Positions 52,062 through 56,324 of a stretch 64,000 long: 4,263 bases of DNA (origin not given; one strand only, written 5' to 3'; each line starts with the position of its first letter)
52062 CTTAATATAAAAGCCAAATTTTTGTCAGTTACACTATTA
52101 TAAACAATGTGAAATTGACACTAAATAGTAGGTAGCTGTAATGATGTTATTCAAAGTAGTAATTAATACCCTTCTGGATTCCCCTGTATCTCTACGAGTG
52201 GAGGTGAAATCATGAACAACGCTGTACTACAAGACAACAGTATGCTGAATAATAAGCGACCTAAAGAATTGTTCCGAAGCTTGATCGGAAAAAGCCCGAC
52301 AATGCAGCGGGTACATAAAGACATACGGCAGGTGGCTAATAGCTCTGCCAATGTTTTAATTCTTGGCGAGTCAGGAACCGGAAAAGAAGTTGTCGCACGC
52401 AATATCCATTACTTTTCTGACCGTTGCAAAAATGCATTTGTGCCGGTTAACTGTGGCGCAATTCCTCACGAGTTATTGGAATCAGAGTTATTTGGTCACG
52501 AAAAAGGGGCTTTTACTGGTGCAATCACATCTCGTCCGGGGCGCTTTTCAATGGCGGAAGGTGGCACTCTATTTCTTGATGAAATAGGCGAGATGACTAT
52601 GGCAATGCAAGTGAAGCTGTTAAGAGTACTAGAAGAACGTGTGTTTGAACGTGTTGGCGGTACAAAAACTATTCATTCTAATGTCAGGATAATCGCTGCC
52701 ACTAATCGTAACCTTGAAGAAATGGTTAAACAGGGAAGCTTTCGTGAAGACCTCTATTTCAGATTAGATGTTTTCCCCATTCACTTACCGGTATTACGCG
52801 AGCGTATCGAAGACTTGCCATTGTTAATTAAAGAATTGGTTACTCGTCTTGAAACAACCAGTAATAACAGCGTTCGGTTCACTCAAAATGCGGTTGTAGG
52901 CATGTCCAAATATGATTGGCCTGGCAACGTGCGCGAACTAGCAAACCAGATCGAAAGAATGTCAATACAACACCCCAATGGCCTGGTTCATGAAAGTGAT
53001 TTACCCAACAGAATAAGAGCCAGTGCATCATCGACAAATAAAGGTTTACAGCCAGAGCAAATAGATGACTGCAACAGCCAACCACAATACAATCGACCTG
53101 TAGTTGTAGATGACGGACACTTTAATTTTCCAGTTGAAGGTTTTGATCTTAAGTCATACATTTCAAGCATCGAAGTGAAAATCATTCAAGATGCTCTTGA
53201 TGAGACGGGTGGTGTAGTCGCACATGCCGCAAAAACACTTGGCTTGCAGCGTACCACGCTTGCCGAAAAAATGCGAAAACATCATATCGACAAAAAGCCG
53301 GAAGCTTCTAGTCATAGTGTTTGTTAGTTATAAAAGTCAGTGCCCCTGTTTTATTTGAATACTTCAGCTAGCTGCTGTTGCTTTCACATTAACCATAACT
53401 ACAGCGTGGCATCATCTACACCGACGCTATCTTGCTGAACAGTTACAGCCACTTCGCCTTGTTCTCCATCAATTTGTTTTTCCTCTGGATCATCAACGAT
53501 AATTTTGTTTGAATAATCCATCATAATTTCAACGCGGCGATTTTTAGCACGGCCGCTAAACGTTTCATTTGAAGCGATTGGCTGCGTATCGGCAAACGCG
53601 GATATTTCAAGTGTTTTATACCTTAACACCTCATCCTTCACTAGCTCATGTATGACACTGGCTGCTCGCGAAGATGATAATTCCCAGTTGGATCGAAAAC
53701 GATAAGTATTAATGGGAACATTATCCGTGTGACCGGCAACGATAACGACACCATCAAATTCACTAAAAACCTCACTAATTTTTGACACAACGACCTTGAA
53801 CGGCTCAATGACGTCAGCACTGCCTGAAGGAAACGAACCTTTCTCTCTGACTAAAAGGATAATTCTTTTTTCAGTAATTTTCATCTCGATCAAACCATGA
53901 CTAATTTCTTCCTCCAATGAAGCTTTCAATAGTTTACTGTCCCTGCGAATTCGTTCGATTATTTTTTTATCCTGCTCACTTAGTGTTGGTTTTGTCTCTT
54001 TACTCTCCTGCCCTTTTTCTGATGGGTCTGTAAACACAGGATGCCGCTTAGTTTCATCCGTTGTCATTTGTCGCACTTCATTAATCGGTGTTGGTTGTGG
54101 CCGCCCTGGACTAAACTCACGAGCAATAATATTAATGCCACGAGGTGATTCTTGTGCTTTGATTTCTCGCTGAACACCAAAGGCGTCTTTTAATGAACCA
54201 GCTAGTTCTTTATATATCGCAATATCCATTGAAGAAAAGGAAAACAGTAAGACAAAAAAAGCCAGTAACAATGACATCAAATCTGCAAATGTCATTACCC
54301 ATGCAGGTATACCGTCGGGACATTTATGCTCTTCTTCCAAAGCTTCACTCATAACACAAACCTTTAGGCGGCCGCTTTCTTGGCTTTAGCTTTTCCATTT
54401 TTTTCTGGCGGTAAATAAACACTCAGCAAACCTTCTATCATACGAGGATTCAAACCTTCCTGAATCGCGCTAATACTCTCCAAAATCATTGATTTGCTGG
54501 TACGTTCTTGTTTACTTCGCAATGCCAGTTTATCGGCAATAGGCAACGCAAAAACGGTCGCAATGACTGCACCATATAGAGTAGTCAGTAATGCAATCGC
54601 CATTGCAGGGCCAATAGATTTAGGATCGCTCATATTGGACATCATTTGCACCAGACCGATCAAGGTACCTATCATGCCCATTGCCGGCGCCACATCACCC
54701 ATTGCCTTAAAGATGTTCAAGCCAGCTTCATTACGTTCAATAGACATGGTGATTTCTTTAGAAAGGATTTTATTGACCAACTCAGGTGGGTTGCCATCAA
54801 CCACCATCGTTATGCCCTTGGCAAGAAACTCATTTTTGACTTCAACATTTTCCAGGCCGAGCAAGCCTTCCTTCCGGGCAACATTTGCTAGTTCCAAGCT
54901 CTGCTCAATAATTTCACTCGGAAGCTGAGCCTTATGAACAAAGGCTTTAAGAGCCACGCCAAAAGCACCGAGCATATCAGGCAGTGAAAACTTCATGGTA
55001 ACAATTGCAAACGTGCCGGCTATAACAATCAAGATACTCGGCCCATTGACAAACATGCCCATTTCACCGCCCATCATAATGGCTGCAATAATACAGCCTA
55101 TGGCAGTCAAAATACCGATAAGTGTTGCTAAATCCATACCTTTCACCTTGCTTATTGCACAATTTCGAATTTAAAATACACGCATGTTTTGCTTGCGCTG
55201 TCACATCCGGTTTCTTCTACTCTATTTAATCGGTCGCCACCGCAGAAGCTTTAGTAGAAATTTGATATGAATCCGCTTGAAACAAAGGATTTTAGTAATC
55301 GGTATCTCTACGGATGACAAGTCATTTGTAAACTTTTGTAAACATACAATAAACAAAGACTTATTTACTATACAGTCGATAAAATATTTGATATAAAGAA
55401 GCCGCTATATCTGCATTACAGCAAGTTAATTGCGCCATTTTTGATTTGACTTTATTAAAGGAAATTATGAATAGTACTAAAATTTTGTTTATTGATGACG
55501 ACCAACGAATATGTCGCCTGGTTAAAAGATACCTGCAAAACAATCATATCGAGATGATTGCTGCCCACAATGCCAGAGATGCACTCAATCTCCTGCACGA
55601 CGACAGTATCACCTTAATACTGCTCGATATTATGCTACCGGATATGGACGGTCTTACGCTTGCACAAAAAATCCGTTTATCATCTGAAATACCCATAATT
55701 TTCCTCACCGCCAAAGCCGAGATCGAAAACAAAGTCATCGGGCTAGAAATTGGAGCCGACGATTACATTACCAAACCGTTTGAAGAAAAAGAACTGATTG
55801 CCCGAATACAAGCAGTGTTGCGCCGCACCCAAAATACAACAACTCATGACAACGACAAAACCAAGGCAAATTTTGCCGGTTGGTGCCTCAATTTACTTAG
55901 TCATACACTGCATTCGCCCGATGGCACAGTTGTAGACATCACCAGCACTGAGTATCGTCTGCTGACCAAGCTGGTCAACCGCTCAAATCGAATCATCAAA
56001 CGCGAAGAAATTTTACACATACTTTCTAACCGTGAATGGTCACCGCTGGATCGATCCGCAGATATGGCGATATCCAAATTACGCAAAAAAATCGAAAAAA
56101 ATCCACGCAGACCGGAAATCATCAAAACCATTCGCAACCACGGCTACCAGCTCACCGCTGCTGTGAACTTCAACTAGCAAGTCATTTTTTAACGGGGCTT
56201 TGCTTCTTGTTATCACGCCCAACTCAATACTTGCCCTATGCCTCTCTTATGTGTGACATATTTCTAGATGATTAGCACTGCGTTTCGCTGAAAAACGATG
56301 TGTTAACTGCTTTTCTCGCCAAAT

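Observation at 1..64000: Very high density of c-di-GMP and two-component genes inside a single flagellar locus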

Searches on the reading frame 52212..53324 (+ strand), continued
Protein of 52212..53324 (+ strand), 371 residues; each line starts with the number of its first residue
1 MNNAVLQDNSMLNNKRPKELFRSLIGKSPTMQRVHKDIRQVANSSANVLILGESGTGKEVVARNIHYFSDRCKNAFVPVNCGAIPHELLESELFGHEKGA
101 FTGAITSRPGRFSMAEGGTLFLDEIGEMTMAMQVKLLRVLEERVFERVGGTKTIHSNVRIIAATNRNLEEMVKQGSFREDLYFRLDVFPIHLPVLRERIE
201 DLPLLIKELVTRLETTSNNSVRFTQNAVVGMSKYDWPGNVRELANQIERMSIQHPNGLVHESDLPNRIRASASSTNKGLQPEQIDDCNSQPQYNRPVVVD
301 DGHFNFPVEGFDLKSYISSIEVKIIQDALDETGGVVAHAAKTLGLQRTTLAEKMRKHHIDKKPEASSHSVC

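Call 45: search_solved_structures(query=window:52212-53324:+, max_evalue=1e-40, show_alignments=3)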
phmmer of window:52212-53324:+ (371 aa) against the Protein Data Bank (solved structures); distinct sequences matched with E-value up to 1e-40: 35.
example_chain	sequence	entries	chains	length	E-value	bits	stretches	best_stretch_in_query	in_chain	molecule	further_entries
8p53_C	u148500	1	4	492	4.1e-124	417.5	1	15-363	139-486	Transcriptional regulator FleQ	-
5exx_A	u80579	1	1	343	5.8e-123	413.7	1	16-356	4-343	Transcriptional regulator FleQ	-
6jdi_A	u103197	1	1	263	5.5e-106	357.8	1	19-269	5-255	Nitrogen assimilation regulatory protein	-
5exp_A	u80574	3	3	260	7.8e-106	357.3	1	16-269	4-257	Transcriptional regulator FleQ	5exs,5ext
8pb9_D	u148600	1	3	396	1.9e-105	356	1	15-269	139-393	Transcriptional regulator FleQ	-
6j7e_A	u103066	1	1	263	2.7e-105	355.5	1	19-269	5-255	Nitrogen assimilation regulatory protein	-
7ejw_C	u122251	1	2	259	3.1e-105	355.4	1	19-269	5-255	Transcriptional regulator FleQ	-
6jdl_A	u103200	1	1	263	7.1e-105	354.2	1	19-269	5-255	Nitrogen assimilation regulatory protein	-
26jl_A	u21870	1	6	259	8.5e-105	353.9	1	24-271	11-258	Flagellar regulatory protein A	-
9qq6_C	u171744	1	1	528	2.1e-79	270.4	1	17-259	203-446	Nif-specific regulatory protein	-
1ojl_A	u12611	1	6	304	1.4e-75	257.8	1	24-276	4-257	TRANSCRIPTIONAL REGULATORY PROTEIN ZRAR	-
4ly6_A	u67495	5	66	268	2.6e-70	240.5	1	8-253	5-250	Transcriptional regulator (NtrC family)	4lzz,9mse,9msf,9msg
1ny6_A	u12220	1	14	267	2.9e-70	240.4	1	9-253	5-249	transcriptional regulator (NtrC family)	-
3dzd_A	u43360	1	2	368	4.9e-70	239.6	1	15-252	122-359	Transcriptional regulator (NtrC family)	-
1ny5_A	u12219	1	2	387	6.6e-70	239.2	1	8-252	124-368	transcriptional regulator (NtrC family)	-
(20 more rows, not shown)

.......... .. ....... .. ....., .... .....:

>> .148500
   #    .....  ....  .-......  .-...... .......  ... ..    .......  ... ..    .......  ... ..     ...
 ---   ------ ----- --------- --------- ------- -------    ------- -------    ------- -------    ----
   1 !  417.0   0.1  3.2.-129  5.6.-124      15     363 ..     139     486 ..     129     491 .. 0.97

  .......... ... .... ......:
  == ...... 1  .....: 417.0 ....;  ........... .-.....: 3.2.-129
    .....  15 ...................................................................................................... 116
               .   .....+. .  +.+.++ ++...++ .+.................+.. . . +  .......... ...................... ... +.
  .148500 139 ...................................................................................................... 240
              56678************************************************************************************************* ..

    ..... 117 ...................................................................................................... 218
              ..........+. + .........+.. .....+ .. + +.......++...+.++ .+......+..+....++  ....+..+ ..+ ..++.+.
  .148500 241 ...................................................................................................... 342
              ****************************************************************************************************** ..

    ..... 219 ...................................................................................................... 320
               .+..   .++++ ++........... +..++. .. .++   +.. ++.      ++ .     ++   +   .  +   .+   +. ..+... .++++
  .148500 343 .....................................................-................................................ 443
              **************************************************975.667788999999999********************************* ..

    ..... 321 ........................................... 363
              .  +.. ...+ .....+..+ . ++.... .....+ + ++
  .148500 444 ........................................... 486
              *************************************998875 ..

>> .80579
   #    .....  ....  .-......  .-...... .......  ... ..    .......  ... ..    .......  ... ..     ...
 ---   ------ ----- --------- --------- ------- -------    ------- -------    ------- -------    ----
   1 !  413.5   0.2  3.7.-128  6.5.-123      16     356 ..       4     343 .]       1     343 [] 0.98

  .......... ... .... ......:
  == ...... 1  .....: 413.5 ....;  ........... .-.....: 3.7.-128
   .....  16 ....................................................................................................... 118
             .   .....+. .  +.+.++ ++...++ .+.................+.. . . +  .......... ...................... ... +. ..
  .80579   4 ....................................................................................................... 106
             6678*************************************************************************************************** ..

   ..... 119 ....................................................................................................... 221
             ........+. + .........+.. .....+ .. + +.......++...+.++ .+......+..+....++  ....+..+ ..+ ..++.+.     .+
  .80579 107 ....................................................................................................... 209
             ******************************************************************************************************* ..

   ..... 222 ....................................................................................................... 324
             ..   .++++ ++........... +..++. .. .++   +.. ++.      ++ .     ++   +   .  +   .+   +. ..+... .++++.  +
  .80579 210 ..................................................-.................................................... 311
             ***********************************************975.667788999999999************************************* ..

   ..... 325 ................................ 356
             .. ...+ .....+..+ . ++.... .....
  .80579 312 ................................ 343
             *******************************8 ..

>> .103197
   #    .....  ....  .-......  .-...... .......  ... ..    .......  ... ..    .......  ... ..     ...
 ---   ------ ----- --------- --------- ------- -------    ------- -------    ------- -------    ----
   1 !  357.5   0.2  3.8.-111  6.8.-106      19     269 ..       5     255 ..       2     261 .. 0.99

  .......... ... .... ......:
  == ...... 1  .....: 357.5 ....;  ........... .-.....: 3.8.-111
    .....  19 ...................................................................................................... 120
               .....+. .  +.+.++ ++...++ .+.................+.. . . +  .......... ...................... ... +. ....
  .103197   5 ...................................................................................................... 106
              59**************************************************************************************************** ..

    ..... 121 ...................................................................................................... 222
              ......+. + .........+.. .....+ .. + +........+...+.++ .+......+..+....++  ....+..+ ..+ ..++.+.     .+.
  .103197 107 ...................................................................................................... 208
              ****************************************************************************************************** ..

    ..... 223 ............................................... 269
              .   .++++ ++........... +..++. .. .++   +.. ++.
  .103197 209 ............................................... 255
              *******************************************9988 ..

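Call 54: search_protein_families(library=ncbifam, proteins=[window:52212-53324:+], max_evalue=0.01)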
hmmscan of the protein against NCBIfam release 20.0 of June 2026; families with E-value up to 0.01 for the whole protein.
window:52212-53324:+ (371 aa): 31 families (the best 25 are shown)
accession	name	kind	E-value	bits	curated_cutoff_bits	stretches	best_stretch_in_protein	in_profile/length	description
TIGR01817.1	nifA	equivalog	1.5e-114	383.7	528.85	1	9-361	183-531/534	nif-specific transcriptional activator NifA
NF041552.1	TF_PrdR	equivalog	2.2e-106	356.5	795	2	15-283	260-529/577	sigma-54 dependent transcriptional regulator PrdR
TIGR01818.1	ntrC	equivalog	1.1e-102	344.3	558.6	1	20-356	132-462/463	nitrogen regulation protein NR(I)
NF008469.0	PRK11361.1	equivalog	6.8e-102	341.5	714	2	23-275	144-397/461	acetoacetate metabolism transcriptional regulator AtoC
NF038308.1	RNA_repair_RtcR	equivalog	1.2e-99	334.6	650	1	13-358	171-517/530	RNA repair transcriptional activator RtcR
NF003451.0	PRK05022.1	equivalog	2.7e-99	333.2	476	1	18-357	186-508/512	nitric oxide reductase transcriptional regulator NorR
TIGR02915.1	PEP_resp_reg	equivalog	1.4e-98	330.7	502.6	1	7-274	124-392/445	PEP-CTERM-box response regulator transcription factor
NF011958.0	PRK15429.1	equivalog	1.2e-89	301.8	830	2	12-273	371-630/692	formate hydrogenlyase transcriptional activator FlhA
NF050807.1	TransRegFlbDCaul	equivalog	5.7e-89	299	750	1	22-357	118-438/454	sigma-54-dependent transcriptional regulator FlbD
TIGR02974.1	phageshock_pspF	equivalog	7.5e-88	295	443.55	1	24-357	1-336/336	phage shock protein operon transcriptional activator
NF041946.1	LuxO_transreg_Vib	equivalog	1.4e-84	284.5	800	1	8-356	119-459/463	quorum-sensing sigma-54 dependent transcriptional regulator LuxO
TIGR02329.1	propionate_PrpR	equivalog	1.5e-84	284.6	499.2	1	9-355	199-525/526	propionate catabolism operon regulatory protein PrpR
NF007689.0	PRK10365.1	equivalog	6e-84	282.4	760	1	23-274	140-392/441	sigma-54-dependent response regulator transcription factor ZraR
NF011953.0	PRK15424.1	equivalog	1.3e-81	274.8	703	1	10-358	207-535/538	propionate catabolism operon regulatory protein PrpR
NF008176.1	PRK10923.1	equivalog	5.2e-81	272.6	620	1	18-356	134-465/469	nitrogen regulation protein NR(I)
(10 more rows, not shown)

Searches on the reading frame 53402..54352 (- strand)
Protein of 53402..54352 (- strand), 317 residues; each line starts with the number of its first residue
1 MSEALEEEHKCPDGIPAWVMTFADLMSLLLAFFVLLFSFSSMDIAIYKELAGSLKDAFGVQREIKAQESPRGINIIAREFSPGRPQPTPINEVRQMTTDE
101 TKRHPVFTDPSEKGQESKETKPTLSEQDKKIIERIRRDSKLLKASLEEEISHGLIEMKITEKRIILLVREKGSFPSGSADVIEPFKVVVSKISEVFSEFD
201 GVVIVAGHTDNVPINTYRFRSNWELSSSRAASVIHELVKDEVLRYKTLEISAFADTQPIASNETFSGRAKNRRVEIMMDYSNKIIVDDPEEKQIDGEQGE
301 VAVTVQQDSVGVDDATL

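Call 7: search_protein_families(library=pfam, proteins=[window:53402-54352:-], max_evalue=0.001)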
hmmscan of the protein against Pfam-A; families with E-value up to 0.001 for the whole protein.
window:53402-54352:- (317 aa): 2 families
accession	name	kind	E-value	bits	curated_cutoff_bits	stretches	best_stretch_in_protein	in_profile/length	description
PF13677.11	MotB_plug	-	3.9e-17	62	24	1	7-58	6-58/58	Membrane MotB of proton-channel complex MotA/MotB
PF00691.25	OmpA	-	1.5e-11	44.9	27.2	1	174-272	2-98/98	OmpA family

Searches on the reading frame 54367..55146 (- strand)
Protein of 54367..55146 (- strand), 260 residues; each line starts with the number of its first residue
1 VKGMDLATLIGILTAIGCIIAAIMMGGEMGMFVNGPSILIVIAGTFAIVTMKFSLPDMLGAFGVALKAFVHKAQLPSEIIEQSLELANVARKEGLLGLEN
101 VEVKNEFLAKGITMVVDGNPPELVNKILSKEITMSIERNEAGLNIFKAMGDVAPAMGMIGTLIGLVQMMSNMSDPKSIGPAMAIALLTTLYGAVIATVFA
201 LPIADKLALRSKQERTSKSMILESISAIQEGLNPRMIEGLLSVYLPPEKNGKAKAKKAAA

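Call 7: search_protein_families(library=pfam, proteins=[window:54367-55146:-], max_evalue=0.001)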
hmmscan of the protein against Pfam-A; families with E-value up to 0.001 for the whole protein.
window:54367-55146:- (260 aa): 1 family
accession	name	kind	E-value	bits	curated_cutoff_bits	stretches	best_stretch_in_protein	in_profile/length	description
PF01618.21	MotA_ExbB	-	1.5e-29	102.7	22.9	1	102-217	4-124/127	MotA/TolQ/ExbB proton channel family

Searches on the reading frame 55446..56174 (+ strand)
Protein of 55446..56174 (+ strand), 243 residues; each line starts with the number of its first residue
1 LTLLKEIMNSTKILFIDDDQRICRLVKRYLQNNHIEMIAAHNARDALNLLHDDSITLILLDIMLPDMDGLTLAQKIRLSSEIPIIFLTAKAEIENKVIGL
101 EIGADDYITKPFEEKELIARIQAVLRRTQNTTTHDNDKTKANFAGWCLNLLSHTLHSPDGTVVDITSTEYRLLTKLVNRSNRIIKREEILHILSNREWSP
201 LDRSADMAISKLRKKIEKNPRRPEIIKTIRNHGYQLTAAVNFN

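Call 7: search_protein_families(library=pfam, proteins=[window:55446-56174:+], max_evalue=0.001)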
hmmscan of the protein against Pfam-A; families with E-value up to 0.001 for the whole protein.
window:55446-56174:+ (243 aa): 2 families
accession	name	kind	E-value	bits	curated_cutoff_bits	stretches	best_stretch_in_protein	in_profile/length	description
PF00072.30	Response_reg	-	2.3e-28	99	30.2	1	13-122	1-111/111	Response regulator receiver domain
PF00486.34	Trans_reg_C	-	4.5e-19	68.7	26.2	1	161-236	2-77/77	Transcriptional regulatory protein, C terminal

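Call 54: search_protein_families(library=ncbifam, proteins=[window:55446-56174:+], max_evalue=0.01)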
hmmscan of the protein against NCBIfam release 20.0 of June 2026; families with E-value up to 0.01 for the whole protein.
window:55446-56174:+ (243 aa): 101 families (the best 25 are shown)
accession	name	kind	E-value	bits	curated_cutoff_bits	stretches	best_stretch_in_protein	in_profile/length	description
NF007005.1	PRK09468.1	equivalog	7.1e-59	199.1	331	1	10-235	3-230/237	osmolarity response regulator transcription factor OmpR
NF045944.1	ResRegRpaBCyano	equivalog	1.8e-51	174.7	330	1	14-236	1-227/229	response regulator transcription factor RpaB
NF040689.1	MtrAB_MtrA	equivalog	3.2e-51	173.8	300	1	13-235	1-217/219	MtrAB system response regulator MtrA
NF033117.2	vanR_ACDEGLN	exception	4.1e-51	173.7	350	1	13-236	1-225/226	VanR-ABDEGLN family response regulator transcription factor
NF008378.0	PRK11173.1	equivalog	6.1e-51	173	334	1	8-240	1-236/238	two-component system response regulator ArcA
NF053854.1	RespRegPhoBBctds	equivalog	8e-51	172.6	270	1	13-235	1-223/225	two-component system response regulator PhoB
TIGR02154.1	PhoB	equivalog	9.5e-51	172.3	296.2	1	10-236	2-225/226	phosphate regulon transcriptional regulator PhoB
NF040534.1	resp_reg_YycF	equivalog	3.4e-50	170.5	340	1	12-236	2-227/231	response regulator YycF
NF008034.0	PRK10766.1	equivalog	1.4e-49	168.7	275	1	10-240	2-230/231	two-component system response regulator TorR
NF008199.0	PRK10955.1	equivalog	1.1e-48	166.2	341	1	11-238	2-230/232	envelope stress response regulator transcription factor CpxR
NF008296.0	PRK11083.1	equivalog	8.7e-47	159.4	273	1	8-237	1-226/228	two-component system response regulator CreB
NF041733.1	resp_reg_CseB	equivalog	2.6e-46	157.8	350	1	12-237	2-227/228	two-component system response regulator CseB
NF007982.1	PRK10710.1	equivalog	1.5e-45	155.6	380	1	6-239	3-230/235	envelope stress response regulator BaeR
NF010430.0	PRK13856.1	equivalog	2.7e-44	151.7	344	1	12-241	3-232/241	two-component response regulator VirG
NF012227.0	AdeR_RR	equivalog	1.6e-43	148.9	340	1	10-237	11-237/239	efflux system response regulator transcription factor AdeR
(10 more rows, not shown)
